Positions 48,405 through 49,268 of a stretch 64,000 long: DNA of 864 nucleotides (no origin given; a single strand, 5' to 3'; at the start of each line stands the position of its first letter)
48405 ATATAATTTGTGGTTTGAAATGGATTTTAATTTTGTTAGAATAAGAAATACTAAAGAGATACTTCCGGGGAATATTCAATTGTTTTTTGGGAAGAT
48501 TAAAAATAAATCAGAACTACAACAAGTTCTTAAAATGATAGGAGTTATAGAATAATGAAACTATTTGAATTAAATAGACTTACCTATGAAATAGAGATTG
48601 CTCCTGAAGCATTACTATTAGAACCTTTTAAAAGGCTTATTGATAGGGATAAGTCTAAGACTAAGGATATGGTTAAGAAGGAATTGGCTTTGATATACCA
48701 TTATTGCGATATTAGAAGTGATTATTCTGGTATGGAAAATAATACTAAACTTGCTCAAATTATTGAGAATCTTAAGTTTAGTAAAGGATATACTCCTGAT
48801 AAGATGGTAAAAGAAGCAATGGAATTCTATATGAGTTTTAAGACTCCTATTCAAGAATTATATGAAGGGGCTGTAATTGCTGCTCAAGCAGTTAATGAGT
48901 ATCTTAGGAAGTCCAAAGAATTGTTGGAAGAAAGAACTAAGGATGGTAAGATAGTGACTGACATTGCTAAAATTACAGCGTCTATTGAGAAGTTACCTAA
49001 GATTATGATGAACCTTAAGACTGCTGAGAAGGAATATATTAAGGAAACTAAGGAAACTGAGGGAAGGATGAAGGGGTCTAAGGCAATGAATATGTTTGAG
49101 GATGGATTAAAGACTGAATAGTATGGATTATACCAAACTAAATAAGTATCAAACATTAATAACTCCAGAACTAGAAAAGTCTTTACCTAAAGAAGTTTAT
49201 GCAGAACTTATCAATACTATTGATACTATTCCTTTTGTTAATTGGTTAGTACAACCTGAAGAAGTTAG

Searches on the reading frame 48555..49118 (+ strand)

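Call 64: search_protein_families(library=pfam, proteins=[window:48555-49118:+], max_evalue=1)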
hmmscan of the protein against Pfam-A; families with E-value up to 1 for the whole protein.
window:48555-49118:+ (188 aa): 3 families
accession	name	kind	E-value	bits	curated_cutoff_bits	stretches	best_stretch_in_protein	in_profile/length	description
PF15209.11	IL31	-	0.092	13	27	1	64-142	12-94/132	Interleukin 31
PF07319.16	DnaI_N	-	0.11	13.6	24.1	1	27-86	36-86/94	Primosomal protein DnaI N-terminus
PF10105.14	DUF2344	-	0.24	11.7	23.8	1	73-160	89-172/176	Uncharacterized protein conserved in bacteria (DUF2344)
